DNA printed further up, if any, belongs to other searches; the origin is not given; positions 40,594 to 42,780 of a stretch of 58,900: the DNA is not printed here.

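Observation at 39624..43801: Unassigned three-gene operon: ATP-grasp ligase, a DxHxxG (cobalamin-type) protein with a large unknown domain, and an opine dehydrogenase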

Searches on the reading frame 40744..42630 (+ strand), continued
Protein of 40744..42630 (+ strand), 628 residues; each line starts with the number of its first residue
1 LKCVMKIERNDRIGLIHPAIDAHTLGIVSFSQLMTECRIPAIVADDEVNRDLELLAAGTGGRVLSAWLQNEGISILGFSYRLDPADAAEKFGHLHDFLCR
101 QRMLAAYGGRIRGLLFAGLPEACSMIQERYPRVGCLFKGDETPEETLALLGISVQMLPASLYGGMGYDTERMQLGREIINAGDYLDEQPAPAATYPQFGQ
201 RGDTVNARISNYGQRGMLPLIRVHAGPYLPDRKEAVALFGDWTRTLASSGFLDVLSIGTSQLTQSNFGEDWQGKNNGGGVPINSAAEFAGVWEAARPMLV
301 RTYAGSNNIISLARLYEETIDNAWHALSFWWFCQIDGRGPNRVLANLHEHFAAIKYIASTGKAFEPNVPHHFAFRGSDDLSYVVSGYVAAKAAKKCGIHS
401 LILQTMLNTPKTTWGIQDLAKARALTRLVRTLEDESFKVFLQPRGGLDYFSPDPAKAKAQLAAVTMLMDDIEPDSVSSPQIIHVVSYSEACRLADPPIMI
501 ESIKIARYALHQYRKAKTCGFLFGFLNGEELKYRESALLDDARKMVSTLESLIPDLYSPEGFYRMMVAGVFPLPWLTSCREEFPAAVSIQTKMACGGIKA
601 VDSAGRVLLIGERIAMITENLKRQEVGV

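Call 116: fold_search(model_id=the predicted structure, library=pdb)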
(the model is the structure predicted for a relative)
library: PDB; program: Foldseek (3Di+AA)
matches with E <= 10: 1543; with E <= 0.001: 105
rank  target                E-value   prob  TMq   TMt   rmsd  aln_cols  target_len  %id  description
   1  1cb7_B                3.4e-15  1.00  0.58  0.65   6.8       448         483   15  GLUTAMATE MUTASE FROM CLOSTRIDIUM COCHLEARIUM RECONSTITUTED WITH METHYL-COBALAMIN (released 2000-02-28)
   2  6h9e_B                6.3e-15  1.00  0.58  0.66   6.6       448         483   15  Structure of glutamate mutase reconstituted with homo-coenzyme B12 (released 2019-08-14)
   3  3kow_A                2.0e-11  1.00  0.49  0.37   3.7       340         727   17  Crystal Structure of ornithine 4,5 aminomutase backsoaked complex (released 2010-01-26)
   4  3kp0_A                6.6e-11  1.00  0.52  0.49   4.0       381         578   17  Crystal Structure of ORNITHINE 4,5 AMINOMUTASE in complex with 2,4-diaminobutyrate (DAB) (Aerobic) (released 2010-01-26)
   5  1xrs_A                1.3e-10  1.00  0.51  0.54  27.5       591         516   13  Crystal structure of Lysine 5,6-Aminomutase in complex with PLP, cobalamin, and 5'-deoxyadenosine (released 2004-11-09)
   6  9q1a_C                3.6e-10  1.00  0.49  0.52  24.6       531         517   14  Open state of lysine 5,6-aminomutase from Thermoanaerobacter tengcongensis (released 2025-09-03)
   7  3kow_B                4.0e-10  1.00  0.51  0.40   4.5       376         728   18  Crystal Structure of ornithine 4,5 aminomutase backsoaked complex (released 2010-01-26)
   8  3kp1_A                5.7e-10  1.00  0.51  0.40   4.3       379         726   16  Crystal structure of ornithine 4,5 aminomutase (Resting State) (released 2010-01-26)
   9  8t0v_A                1.1e-09  1.00  0.51  0.54  26.7       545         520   14  Closed state of lysine 5,6-aminomutase from Thermoanaerobacter tengcongensis (released 2024-07-03)
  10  8gju_J                1.2e-07  1.00  0.45  0.37  14.4       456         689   13  Crystal structure of human methylmalonyl-CoA mutase (MMUT) in complex with methylmalonic acidemia type A protein (MMAA (released 2023-08-09)
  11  4r3u_B                1.8e-07  1.00  0.44  0.44  20.4       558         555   13  Crystal structure of 2-Hydroxyisobutyryl-CoA Mutase (released 2015-03-11)
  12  5cju_B                2.7e-07  1.00  0.21  0.11  29.6       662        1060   11  Isobutyryl-CoA mutase fused with bound adenosylcobalamin, GDP, Mg (holo-IcmF/GDP), and substrate n-butyryl-coenzyme A (released 2015-09-09)
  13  4r3u_A                3.2e-07  1.00  0.45  0.44  17.3       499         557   13  Crystal structure of 2-Hydroxyisobutyryl-CoA Mutase (released 2015-03-11)
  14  5cjv_B                3.5e-07  1.00  0.21  0.11  29.6       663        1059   10  Isobutyryl-CoA mutase fused with bound adenosylcobalamin, GDP, Mg (holo-IcmF/GDP), and substrate isovaleryl-coenzyme A (released 2015-09-09)
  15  4xc6_B                3.7e-07  1.00  0.21  0.11  29.6       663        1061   10  Isobutyryl-CoA mutase fused with bound adenosylcobalamin, GDP, and Mg (holo-IcmF/GDP) (released 2015-02-11)
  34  4jgi_A                1.8e-05  1.00  0.20  0.51   2.2       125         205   26  1.5 Angstrom crystal structure of a novel cobalamin-binding protein from Desulfitobacterium hafniense DCB-2 (released 2013-08-07)
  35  4jgi_B                2.1e-05  1.00  0.20  0.51   2.2       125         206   27  1.5 Angstrom crystal structure of a novel cobalamin-binding protein from Desulfitobacterium hafniense DCB-2 (released 2013-08-07)
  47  2yxb                  4.9e-05  1.00  0.21  0.77   2.2       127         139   24  Crystal structure of the methylmalonyl-CoA mutase alpha-subunit from Aeropyrum pernix (released 2007-10-30)
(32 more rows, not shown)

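Call 119: search_protein_families(library=pfam, proteins=[L038:7277-7972:+, L043:7293-7967:+, L078:7263-7973:+, L031:11044-11730:+], max_evalue=0.001)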
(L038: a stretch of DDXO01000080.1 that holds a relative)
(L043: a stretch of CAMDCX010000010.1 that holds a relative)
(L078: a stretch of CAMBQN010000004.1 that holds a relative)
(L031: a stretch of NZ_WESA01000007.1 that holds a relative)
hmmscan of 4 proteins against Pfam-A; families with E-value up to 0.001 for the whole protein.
L038:7277-7972:+ (231 aa): 1 family
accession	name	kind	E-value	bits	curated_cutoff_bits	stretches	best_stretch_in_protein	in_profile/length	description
PF05552.17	MS_channel_1st_1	-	2.9e-06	27.5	22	1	103-142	3-42/50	Mechanosensitive ion channel, conserved TM helix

L043:7293-7967:+ (224 aa): 1 family
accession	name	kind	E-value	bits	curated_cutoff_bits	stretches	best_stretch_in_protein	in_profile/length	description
PF05552.17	MS_channel_1st_1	-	1.6e-10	41.1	22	2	102-137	10-45/50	Mechanosensitive ion channel, conserved TM helix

L078:7263-7973:+ (236 aa): 1 family
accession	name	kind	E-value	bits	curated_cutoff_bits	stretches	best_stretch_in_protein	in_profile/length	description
PF05552.17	MS_channel_1st_1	-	5.3e-10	39.5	22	2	112-148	8-44/50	Mechanosensitive ion channel, conserved TM helix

L031:11044-11730:+ (228 aa): 1 family
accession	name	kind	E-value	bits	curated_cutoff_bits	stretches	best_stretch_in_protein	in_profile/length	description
PF05552.17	MS_channel_1st_1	-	6.8e-11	42.3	22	2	11-50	9-49/50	Mechanosensitive ion channel, conserved TM helix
